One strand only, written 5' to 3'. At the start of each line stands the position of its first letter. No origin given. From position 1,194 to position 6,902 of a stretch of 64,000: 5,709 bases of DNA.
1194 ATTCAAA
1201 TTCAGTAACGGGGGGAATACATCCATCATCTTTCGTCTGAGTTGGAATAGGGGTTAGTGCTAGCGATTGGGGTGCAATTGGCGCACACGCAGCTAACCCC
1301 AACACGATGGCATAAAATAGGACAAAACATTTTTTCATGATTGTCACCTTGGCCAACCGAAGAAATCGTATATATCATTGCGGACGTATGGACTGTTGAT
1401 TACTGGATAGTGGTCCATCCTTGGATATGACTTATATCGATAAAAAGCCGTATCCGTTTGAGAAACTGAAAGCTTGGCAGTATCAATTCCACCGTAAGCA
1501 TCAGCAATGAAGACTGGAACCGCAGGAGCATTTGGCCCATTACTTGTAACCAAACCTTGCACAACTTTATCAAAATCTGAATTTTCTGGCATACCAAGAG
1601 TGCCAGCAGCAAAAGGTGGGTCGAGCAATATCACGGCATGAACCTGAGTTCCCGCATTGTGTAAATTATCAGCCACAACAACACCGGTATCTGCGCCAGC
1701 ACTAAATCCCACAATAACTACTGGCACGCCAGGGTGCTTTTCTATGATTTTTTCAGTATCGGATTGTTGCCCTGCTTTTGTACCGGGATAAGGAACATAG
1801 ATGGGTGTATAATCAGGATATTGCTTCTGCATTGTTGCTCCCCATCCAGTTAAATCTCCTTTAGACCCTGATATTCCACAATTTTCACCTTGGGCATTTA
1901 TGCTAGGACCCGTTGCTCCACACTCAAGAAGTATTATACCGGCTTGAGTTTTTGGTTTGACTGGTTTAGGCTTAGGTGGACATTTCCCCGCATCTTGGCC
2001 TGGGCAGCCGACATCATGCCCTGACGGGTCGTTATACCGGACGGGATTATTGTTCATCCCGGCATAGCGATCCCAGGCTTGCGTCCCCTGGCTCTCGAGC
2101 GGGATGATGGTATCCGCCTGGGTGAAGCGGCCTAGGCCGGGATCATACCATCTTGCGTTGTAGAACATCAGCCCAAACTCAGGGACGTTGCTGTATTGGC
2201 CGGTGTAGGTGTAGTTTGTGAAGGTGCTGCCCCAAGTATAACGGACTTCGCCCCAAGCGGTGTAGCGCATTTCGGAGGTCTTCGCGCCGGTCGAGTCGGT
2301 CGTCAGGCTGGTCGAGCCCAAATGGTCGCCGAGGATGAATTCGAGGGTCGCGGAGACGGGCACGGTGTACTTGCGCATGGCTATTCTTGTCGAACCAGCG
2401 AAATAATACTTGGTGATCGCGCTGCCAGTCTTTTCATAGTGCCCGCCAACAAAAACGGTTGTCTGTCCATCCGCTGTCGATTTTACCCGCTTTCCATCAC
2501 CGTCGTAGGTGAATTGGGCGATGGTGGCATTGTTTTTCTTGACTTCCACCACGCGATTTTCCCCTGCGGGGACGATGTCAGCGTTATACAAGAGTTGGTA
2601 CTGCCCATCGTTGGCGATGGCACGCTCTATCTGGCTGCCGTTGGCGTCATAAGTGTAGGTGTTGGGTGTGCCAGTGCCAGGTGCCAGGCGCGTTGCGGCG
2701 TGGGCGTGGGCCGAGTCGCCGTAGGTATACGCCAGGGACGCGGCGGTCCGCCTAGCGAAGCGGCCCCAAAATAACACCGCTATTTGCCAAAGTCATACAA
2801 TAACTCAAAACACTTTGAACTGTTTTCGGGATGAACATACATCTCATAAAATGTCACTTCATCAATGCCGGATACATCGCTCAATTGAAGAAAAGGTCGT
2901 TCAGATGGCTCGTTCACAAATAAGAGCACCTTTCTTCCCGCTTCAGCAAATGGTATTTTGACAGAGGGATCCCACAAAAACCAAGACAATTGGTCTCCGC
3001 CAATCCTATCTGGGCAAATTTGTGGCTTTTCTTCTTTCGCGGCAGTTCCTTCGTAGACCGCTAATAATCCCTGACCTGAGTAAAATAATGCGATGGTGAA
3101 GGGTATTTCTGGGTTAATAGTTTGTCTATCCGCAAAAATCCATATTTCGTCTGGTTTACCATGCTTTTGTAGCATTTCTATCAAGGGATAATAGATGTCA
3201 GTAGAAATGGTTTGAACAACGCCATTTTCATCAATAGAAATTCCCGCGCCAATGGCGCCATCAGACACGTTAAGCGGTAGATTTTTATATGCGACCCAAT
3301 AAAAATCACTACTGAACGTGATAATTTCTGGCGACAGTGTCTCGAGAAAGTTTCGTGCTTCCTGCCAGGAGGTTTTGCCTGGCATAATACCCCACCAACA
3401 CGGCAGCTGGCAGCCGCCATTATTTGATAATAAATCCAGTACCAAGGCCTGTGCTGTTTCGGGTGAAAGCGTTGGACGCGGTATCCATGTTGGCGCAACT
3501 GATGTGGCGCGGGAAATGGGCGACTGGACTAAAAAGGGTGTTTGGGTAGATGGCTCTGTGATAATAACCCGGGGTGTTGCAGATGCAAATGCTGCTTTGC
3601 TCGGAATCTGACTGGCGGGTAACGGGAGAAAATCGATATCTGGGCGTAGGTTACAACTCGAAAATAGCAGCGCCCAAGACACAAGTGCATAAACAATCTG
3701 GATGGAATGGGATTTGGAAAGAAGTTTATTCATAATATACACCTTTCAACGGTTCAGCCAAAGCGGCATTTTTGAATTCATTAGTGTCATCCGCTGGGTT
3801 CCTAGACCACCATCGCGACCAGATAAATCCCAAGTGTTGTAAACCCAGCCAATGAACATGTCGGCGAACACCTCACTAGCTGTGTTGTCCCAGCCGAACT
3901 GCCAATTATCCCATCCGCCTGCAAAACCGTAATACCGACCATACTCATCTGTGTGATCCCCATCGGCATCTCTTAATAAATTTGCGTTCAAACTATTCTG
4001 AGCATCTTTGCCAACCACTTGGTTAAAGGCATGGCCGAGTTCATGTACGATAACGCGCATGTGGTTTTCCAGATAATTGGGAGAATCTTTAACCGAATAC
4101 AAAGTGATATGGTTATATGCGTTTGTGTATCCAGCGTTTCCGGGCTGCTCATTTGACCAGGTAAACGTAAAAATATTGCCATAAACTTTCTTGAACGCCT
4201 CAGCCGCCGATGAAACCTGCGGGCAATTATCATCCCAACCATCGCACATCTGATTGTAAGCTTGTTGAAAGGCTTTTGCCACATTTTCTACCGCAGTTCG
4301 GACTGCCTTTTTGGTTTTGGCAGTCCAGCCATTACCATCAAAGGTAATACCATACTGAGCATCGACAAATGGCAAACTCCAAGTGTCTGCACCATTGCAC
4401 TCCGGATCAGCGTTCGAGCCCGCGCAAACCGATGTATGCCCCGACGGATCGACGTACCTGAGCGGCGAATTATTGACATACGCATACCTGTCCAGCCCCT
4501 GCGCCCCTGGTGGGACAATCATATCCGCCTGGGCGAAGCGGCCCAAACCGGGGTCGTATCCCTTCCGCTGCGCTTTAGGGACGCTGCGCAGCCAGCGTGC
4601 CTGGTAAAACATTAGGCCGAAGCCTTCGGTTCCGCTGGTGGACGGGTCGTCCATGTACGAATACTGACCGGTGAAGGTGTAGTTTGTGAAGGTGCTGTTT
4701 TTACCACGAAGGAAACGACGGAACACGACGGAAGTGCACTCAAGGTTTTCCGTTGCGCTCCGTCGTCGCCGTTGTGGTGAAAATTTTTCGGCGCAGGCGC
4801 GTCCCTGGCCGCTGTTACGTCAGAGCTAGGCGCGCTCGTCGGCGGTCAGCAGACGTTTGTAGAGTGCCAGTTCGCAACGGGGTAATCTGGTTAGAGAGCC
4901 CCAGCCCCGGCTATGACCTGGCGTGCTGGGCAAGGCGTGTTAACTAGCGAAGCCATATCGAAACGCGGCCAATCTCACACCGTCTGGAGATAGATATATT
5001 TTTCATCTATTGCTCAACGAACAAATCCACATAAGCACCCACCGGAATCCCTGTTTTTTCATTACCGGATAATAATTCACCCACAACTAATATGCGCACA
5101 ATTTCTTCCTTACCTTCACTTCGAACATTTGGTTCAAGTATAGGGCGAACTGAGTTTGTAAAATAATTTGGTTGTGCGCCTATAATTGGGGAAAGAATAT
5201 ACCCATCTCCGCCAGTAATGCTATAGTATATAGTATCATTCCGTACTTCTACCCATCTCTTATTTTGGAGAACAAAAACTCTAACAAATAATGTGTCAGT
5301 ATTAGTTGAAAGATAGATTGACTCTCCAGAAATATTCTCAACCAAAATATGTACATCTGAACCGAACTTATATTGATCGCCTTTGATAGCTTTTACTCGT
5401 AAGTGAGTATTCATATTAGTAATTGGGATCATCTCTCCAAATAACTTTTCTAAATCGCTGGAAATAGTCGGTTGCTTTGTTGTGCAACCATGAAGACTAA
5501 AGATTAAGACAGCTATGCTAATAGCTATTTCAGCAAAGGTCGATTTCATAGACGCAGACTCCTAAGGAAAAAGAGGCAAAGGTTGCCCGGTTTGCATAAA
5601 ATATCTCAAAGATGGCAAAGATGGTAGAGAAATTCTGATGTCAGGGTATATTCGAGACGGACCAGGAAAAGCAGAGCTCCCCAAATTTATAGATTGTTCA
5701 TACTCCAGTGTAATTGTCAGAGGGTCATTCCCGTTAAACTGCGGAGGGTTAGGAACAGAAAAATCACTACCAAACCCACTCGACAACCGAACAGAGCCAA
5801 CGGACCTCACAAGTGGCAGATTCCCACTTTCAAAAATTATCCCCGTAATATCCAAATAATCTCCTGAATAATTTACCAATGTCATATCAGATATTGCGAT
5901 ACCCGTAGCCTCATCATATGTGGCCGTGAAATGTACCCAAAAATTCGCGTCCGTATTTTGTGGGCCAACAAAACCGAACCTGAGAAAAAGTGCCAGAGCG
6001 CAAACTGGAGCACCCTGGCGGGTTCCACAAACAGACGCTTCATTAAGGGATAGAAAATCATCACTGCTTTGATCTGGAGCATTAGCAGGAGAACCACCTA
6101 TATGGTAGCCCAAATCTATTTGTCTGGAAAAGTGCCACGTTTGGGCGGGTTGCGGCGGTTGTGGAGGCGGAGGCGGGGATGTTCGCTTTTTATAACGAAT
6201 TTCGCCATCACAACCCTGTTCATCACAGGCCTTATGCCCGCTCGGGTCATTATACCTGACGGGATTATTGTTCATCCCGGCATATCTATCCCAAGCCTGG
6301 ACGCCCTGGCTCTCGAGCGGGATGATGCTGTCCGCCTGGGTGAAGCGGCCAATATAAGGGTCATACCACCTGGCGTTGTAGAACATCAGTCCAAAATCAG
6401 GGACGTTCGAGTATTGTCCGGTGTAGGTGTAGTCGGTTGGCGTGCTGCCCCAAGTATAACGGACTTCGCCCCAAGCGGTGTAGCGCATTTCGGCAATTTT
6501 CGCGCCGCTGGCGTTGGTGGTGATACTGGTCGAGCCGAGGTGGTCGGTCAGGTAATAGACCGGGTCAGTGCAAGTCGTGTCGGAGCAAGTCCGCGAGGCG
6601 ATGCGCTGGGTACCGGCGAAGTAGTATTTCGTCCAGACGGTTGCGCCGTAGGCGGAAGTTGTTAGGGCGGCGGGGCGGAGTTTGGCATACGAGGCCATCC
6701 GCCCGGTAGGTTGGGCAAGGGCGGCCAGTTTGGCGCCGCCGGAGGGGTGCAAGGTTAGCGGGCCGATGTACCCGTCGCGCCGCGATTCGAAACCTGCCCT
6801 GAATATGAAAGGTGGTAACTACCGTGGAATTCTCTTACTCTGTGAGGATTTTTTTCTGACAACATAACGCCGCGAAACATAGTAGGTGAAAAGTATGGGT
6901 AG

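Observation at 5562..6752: Uncharacterised Rhs toxin tips (this cassette and 9501..10598) with no motif I can place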

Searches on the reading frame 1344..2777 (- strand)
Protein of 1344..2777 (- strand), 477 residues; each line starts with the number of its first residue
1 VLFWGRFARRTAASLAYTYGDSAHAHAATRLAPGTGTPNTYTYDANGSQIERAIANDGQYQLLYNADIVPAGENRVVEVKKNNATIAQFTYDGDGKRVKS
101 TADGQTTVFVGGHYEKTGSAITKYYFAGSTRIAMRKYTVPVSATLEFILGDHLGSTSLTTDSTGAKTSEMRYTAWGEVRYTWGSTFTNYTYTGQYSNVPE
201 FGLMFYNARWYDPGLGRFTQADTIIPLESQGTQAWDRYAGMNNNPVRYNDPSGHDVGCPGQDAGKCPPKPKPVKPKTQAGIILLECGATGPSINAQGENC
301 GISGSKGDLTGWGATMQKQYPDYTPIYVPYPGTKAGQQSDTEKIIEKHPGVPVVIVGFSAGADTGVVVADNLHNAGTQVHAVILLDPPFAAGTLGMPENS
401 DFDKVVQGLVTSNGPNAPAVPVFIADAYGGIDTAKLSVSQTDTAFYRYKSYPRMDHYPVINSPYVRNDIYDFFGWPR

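Call 4: search_protein_families(library=pfam, max_evalue=1, proteins=[window:1344-2777:-])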
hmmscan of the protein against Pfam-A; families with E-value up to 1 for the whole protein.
window:1344-2777:- (477 aa): 4 families
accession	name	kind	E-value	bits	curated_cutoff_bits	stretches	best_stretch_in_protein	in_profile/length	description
PF12146.15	Hydrolase_4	-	0.042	13.6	27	1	342-393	67-115/239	Serine aminopeptidase, S33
PF01764.32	Lipase_3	-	0.078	13.3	22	1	337-397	49-103/140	Lipase (class 3)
PF00975.26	Thioesterase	-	0.13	12.9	26.4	1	346-388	61-105/226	Thioesterase domain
PF00561.26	Abhydrolase_1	-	0.13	12.3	25.8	1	336-391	54-109/245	alpha/beta hydrolase fold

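Call 5: search_protein_families(library=ncbifam, max_evalue=1, proteins=[window:1344-2777:-])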
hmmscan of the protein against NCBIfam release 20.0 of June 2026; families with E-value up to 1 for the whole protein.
window:1344-2777:- (477 aa): 3 families
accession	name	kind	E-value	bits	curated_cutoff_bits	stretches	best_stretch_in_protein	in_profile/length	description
TIGR03696.1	Rhs_assc_core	domain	2.8e-16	59.8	32.5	1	172-254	1-76/76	RHS repeat-associated core domain-containing protein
NF040607.1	mycolic_Pks13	equivalog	0.0096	13.3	2100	1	341-387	1470-1516/1680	polyketide synthase Pks13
TIGR01643.1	YD_repeat_2x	repeat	0.037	14.6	15.8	1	73-101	4-32/42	YD repeat-containing protein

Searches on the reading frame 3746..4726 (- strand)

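Call 4: search_protein_families(library=pfam, max_evalue=1, proteins=[window:3746-4726:-])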
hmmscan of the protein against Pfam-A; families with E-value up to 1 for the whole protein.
window:3746-4726:- (326 aa): 1 family
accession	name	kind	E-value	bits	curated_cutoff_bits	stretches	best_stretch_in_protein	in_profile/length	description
PF01432.26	Peptidase_M3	-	0.11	12.2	27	1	199-247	215-265/457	Peptidase family M3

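Call 5: search_protein_families(library=ncbifam, max_evalue=1, proteins=[window:3746-4726:-])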
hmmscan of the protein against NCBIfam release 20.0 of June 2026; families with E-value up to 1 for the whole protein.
window:3746-4726:- (326 aa): 2 families
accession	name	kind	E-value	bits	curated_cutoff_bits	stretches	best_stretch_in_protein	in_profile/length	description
TIGR03696.1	Rhs_assc_core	domain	9.9e-11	42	32.5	1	55-97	36-76/76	RHS repeat-associated core domain-containing protein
NF038115.1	SVAGG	subfamily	0.081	11.9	150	1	148-235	99-187/407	SVAGG family GlyGly-CTERM protein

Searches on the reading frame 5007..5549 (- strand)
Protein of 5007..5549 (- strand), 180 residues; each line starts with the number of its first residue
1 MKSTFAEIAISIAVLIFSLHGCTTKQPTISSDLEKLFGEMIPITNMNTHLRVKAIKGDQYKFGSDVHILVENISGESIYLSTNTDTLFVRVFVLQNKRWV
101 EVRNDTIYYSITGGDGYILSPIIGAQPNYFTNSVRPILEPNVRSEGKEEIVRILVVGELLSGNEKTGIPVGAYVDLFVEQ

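Call 4: search_protein_families(library=pfam, max_evalue=1, proteins=[window:5007-5549:-])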
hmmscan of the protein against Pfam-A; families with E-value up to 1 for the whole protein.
window:5007-5549:- (180 aa): 0 families

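Call 5: search_protein_families(library=ncbifam, max_evalue=1, proteins=[window:5007-5549:-])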
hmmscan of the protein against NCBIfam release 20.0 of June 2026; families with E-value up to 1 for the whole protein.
window:5007-5549:- (180 aa): 1 family
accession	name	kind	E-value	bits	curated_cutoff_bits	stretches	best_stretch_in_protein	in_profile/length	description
NF047380.1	photo_II_xxx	equivalog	0.13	12.5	80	1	116-154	11-49/75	photosystem II protein, Psb35-related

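Call 22: search_protein_families(library=padloc, max_evalue=1, proteins=[window:5007-5549:-])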
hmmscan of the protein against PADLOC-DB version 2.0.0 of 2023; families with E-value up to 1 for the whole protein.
window:5007-5549:- (180 aa): 0 families

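Call 58: find_encoding_contigs(protein=window:5007-5549:-, flank=3000, max_places=6)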
Protein window:5007-5549:- (180 aa): 5 contigs read that carry it; 4 places shown.
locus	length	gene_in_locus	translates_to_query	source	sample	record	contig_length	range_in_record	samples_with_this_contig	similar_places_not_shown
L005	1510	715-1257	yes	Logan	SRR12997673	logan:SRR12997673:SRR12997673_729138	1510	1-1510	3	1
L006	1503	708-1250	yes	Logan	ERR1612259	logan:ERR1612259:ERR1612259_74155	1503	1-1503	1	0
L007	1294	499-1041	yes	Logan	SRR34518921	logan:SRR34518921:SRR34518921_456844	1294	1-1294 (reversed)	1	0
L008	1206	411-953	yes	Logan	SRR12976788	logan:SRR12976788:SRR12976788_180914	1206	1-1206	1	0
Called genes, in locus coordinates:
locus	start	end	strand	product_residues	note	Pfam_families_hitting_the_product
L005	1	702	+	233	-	?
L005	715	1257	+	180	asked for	-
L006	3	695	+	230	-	?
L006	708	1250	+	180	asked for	-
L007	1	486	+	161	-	?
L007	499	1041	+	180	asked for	-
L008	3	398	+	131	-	?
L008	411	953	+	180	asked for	-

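Call 72: search_solved_structures(query=A4, max_evalue=10)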
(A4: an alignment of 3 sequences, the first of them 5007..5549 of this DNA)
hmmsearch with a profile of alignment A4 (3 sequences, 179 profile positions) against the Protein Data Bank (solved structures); distinct sequences matched with E-value up to 10: 0.

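Call 73: search_protein_families(library=pfam, alignment_id=A4, max_evalue=5)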
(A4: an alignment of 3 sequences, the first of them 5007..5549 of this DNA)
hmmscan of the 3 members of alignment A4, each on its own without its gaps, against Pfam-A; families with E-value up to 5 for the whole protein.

A. member 1, window:5007-5549:- (180 aa): 0 families

B. families by the number of members that match (of 3 scanned): 4 families
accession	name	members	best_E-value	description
PF13800.11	Sigma_reg_N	1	0.0012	Sigma factor regulator N-terminal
PF16158.11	N_BRCA1_IG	1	0.12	Ig-like domain from next to BRCA1 gene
PF05381.18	Peptidase_C21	1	0.13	Tymovirus endopeptidase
PF00978.26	RdRP_2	1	0.28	RNA dependent RNA polymerase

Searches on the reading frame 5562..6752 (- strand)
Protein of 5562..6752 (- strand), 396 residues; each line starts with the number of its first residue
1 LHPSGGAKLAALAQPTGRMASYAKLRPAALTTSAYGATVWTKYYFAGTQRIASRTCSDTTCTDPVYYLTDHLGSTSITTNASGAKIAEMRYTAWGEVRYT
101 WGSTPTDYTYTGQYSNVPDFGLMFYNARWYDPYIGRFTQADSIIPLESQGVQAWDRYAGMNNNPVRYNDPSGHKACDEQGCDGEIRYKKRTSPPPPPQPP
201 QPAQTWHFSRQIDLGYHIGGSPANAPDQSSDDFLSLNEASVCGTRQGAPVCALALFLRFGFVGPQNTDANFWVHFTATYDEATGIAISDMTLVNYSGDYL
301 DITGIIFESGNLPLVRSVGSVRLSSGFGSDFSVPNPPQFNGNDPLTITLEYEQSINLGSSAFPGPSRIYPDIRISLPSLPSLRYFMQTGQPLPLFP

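Call 4: search_protein_families(library=pfam, max_evalue=1, proteins=[window:5562-6752:-])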
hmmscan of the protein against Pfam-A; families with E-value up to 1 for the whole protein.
window:5562-6752:- (396 aa): 0 families

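Call 5: search_protein_families(library=ncbifam, max_evalue=1, proteins=[window:5562-6752:-])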
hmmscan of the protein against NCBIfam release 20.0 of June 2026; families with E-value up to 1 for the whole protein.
window:5562-6752:- (396 aa): 1 family
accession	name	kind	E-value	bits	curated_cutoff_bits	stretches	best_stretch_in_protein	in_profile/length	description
TIGR03696.1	Rhs_assc_core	domain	3.4e-16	59.5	32.5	1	91-173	1-76/76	RHS repeat-associated core domain-containing protein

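Call 22: search_protein_families(library=padloc, max_evalue=1, proteins=[window:5562-6752:-])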
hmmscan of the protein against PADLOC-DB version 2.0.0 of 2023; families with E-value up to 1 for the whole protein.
window:5562-6752:- (396 aa): 0 families
